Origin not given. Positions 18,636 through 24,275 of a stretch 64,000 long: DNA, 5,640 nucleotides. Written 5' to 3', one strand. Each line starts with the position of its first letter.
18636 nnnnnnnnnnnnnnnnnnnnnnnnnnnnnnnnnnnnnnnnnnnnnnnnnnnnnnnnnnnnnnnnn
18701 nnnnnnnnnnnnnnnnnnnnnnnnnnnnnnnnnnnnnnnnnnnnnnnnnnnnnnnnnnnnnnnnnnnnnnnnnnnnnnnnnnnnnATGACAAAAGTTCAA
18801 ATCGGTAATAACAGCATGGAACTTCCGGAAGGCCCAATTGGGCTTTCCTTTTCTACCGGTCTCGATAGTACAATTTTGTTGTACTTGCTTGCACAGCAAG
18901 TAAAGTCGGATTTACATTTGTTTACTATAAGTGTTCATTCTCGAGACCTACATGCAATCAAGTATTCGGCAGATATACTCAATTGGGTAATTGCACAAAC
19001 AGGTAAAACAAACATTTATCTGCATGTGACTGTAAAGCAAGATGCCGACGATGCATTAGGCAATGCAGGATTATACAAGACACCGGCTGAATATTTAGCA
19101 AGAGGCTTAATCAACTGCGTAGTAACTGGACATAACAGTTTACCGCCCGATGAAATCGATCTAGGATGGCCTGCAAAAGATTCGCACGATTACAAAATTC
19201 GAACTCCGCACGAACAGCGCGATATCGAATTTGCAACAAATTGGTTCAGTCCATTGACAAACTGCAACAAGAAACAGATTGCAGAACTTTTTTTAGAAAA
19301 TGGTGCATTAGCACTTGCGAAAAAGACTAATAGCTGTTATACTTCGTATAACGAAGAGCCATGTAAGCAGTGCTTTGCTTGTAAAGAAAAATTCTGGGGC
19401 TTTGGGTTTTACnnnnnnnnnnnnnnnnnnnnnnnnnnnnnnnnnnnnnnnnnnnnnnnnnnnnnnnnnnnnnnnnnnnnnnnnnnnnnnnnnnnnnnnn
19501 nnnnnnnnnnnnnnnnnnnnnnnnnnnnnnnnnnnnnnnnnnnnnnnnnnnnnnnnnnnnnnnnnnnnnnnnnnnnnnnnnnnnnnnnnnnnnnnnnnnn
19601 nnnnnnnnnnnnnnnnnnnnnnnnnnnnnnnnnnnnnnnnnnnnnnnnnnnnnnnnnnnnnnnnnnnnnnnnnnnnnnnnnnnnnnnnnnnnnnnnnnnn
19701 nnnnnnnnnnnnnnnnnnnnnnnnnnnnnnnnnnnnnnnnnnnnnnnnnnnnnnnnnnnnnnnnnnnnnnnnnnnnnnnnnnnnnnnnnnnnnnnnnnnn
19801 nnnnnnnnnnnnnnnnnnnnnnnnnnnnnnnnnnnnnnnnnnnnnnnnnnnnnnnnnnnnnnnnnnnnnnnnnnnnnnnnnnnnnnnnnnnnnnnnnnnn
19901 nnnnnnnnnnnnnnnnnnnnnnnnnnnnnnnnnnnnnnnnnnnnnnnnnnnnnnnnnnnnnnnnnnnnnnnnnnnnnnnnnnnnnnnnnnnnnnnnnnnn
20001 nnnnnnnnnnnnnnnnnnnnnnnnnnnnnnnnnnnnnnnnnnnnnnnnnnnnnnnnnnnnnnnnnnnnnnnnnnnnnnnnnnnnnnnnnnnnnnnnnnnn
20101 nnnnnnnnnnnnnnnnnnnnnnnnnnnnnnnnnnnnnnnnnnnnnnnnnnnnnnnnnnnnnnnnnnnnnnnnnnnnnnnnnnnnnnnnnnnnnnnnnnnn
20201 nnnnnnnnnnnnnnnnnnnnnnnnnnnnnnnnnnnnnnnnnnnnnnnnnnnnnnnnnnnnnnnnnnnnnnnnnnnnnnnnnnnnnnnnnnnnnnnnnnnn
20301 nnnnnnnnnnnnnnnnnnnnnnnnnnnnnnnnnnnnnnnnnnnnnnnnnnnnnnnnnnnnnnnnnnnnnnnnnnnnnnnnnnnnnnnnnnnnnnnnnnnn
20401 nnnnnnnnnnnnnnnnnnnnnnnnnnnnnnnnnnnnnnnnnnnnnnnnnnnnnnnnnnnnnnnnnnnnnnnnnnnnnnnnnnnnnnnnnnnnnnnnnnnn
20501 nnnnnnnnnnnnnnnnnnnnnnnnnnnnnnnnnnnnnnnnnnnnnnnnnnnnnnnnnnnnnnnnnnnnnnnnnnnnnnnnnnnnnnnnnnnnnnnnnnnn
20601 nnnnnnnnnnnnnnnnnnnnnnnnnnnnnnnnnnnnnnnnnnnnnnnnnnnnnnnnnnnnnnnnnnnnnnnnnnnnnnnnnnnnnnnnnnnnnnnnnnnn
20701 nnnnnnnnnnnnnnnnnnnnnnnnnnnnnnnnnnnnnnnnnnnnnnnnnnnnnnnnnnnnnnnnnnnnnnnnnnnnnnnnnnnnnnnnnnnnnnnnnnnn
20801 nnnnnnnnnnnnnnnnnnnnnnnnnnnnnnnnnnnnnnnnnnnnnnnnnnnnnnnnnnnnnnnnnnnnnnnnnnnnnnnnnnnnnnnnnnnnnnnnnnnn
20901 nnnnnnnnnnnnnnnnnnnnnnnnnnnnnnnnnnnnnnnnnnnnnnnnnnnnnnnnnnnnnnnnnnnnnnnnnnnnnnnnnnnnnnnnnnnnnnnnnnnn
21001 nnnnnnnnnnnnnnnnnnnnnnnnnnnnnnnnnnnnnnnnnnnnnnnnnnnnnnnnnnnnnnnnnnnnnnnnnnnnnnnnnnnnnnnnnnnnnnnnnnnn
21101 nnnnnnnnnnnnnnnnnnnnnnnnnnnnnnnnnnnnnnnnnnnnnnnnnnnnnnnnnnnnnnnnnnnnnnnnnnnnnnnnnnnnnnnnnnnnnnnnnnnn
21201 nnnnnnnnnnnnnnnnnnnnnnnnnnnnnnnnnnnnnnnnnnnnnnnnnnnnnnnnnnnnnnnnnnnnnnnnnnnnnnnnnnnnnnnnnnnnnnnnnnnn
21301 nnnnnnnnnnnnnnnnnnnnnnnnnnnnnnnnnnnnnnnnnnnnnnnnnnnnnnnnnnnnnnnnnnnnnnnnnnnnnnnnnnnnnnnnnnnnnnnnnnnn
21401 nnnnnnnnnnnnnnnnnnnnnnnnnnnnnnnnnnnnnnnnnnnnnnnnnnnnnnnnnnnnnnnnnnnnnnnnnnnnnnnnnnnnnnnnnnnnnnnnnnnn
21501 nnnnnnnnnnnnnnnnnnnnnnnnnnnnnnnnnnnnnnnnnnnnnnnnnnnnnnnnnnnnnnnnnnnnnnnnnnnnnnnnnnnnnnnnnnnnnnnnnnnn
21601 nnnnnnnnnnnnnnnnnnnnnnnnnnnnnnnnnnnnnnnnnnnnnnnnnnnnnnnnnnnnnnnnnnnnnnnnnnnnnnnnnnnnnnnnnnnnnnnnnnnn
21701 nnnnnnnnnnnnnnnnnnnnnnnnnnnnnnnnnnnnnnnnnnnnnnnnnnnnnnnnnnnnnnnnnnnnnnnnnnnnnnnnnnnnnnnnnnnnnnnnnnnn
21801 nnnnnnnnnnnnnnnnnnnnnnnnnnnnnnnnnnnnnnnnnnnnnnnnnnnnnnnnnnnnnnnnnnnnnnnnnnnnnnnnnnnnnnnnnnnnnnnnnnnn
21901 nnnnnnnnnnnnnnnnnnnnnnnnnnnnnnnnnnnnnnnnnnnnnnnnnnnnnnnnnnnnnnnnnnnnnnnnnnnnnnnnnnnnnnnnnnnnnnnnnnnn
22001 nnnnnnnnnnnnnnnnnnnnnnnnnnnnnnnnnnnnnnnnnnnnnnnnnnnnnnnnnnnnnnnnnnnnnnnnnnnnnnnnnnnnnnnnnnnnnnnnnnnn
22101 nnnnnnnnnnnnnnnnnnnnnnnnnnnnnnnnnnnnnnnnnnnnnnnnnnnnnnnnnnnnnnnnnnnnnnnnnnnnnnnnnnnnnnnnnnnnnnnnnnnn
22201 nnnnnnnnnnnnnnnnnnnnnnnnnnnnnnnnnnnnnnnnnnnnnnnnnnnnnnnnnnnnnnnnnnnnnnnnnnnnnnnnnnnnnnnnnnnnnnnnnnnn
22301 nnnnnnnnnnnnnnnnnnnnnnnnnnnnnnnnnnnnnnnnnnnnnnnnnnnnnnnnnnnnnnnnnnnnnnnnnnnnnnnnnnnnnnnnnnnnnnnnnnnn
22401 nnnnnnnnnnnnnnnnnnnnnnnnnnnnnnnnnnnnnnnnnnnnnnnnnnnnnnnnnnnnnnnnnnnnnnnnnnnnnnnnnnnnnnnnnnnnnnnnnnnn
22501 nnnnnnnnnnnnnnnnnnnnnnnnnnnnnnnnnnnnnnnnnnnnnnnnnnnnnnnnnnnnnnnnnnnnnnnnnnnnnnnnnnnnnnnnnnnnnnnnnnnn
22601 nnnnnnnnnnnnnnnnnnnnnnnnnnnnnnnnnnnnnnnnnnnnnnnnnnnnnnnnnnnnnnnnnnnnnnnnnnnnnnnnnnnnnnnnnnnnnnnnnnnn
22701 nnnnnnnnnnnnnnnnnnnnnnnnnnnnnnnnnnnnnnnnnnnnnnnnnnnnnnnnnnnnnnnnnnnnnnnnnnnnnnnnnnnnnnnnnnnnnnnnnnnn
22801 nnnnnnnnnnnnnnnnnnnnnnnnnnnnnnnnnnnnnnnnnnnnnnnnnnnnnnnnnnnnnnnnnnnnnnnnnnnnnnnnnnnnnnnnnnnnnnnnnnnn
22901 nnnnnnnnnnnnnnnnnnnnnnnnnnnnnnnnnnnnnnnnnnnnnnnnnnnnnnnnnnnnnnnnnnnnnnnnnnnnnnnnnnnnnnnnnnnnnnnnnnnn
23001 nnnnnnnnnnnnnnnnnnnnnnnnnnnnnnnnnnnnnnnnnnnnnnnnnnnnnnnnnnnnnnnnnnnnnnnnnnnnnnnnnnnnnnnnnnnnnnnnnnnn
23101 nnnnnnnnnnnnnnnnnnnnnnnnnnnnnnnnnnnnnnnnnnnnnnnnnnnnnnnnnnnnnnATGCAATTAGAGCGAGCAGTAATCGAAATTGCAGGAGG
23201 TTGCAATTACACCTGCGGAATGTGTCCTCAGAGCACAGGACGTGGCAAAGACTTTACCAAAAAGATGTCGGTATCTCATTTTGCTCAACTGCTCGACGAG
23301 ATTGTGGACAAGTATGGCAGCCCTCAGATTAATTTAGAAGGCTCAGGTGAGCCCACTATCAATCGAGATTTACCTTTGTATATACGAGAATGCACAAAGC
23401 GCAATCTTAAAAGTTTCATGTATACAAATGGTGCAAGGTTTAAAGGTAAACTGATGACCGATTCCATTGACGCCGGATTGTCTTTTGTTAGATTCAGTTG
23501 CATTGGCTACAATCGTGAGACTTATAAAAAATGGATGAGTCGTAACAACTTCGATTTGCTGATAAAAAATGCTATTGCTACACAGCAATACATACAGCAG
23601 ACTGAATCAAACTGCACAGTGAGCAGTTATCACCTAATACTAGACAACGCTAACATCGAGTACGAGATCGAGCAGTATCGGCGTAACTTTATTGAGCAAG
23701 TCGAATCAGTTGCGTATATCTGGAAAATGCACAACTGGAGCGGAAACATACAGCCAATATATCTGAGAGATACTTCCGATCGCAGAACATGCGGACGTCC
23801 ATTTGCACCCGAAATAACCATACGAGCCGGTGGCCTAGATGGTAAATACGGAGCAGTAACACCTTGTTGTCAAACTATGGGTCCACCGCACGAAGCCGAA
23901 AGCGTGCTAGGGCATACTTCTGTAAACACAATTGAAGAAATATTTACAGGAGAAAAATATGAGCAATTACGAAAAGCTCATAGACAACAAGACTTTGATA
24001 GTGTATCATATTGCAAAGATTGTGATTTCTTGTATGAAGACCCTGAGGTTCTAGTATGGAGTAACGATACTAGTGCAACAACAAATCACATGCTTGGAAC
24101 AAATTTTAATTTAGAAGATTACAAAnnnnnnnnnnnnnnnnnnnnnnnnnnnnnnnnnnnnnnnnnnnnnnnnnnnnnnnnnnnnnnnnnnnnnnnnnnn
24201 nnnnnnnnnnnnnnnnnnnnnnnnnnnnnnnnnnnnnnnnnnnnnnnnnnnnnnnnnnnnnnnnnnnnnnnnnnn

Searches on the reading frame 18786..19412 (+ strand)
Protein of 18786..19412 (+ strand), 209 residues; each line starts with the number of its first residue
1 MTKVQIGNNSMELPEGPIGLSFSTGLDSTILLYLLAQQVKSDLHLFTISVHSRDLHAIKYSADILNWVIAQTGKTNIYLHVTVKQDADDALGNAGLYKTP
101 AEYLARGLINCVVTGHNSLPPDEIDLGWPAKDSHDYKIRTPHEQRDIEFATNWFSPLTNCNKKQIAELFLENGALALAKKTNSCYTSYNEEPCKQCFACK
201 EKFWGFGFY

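Call 27: search_protein_families(library=pfam, proteins=[window:18786-19412:+], max_evalue=0.01)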
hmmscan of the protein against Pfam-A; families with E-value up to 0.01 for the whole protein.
window:18786-19412:+ (209 aa): 3 families
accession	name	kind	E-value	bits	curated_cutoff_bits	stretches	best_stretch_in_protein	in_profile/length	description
PF06508.19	QueC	-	7.5e-10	39.1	22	1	155-206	156-206/210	Queuosine biosynthesis protein QueC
PF00733.27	Asn_synthase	-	1.5e-05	25.3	21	1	16-65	18-70/354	Asparagine synthase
PF01171.26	ATP_bind_3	-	0.00042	20.5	27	1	20-119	4-107/182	PP-loop family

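Call 36: search_protein_families(library=ncbifam, proteins=[window:18786-19412:+], max_evalue=0.001)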
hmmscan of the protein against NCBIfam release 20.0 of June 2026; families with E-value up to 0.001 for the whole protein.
window:18786-19412:+ (209 aa): 3 families
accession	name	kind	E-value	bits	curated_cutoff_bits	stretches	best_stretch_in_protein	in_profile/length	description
TIGR00364.1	TIGR00364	equivalog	4.3e-07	29.7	150.3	1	154-201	153-200/201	7-cyano-7-deazaguanine synthase QueC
TIGR02432.1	lysidine_TilS_N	equivalog_domain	6.1e-06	26.3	93.6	1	19-183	3-174/189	tRNA lysidine(34) synthetase TilS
TIGR01536.1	asn_synth_AEB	equivalog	1.6e-05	24.1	267.1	1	17-63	254-301/517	asparagine synthase (glutamine-hydrolyzing)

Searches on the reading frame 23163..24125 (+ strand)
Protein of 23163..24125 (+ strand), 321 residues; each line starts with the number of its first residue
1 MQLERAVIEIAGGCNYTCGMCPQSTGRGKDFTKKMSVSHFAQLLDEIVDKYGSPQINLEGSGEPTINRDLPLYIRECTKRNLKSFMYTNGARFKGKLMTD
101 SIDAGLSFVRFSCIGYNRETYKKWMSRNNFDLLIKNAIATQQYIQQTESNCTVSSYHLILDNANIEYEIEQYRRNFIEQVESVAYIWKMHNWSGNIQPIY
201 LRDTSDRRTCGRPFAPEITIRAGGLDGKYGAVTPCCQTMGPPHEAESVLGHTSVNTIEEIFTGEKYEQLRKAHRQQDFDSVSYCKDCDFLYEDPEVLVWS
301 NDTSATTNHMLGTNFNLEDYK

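Call 11: search_protein_families(library=pfam, proteins=[window:23163-24125:+], max_evalue=0.01)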
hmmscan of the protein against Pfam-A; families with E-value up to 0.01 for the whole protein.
window:23163-24125:+ (321 aa): 2 families
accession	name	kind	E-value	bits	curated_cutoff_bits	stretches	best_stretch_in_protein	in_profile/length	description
PF04055.27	Radical_SAM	-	5e-12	46.8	29.5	1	8-139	1-135/166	Radical SAM superfamily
PF13186.11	SPASM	-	1.5e-08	35.2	21.5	1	229-288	13-67/67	Iron-sulfur cluster-binding domain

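Call 36: search_protein_families(library=ncbifam, proteins=[window:23163-24125:+], max_evalue=0.001)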
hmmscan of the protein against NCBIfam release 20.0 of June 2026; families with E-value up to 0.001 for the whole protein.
window:23163-24125:+ (321 aa): 24 families
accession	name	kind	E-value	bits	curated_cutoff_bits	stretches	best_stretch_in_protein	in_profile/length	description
TIGR04317.1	W_rSAM_matur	equivalog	4.7e-17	62.1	380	1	3-151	3-147/349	tungsten cofactor oxidoreductase radical SAM maturase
TIGR04321.1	spiroSPASM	subfamily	3.6e-14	52.3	250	1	8-291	235-506/510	spiro-SPASM protein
TIGR02668.1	moaA_archaeal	equivalog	1.8e-11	43.6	325.25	1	8-136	14-139/303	GTP 3',8-cyclase MoaA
NF045646.2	rSAM_Se_TrsS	equivalog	9.7e-11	40.9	490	1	6-131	88-213/441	radical SAM (seleno)protein TrsS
NF001199.0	PRK00164.2-1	equivalog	8.9e-10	38.2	231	1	8-136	16-141/308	GTP 3',8-cyclase MoaA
TIGR04311.1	rSAM_Geo_metal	subfamily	1.2e-09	37.7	400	1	5-144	4-142/423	radical SAM/SPASM family putative metalloenzyme maturase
NF038283.1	viperin_w_prok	equivalog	6.3e-09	35.4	180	1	13-123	11-124/281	viperin family antiviral radical SAM protein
TIGR04546.1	rSAM_ahbC_deAc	equivalog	2.4e-08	33.2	650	1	7-124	42-155/390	12,18-didecarboxysiroheme deacetylase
NF050035.1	rSAM_WgK_link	exception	6.8e-08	31.9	650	1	8-175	13-171/367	radical SAM/SPASM peptide maturase WgkB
TIGR04133.1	rSAM_w_lipo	hypoth_equivalog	5.9e-07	28.7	425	1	6-129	26-147/350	TIGR04133 family radical SAM/SPASM protein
TIGR04466.1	rSAM_BlsE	equivalog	5.4e-06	26.1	400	1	8-123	7-116/327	cytosylglucuronate decarboxylase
TIGR04545.1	rSAM_ahbD_hemeb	equivalog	6.2e-06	25.9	500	1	9-124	5-117/339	heme b synthase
TIGR04054.1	rSAM_NirJ1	equivalog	8e-06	24.7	650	1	8-131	40-160/387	putative heme d1 biosynthesis radical SAM protein NirJ1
NF045574.1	sacti_mat_StsB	exception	2e-05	23.7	625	1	3-132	95-220/466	StsB family radical SAM/SPASM domain sactipeptide maturase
TIGR04347.1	pseudo_SAM_Halo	equivalog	2.7e-05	23.6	525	1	7-117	41-148/390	TIGR04347 family pseudo-SAM/SPASM protein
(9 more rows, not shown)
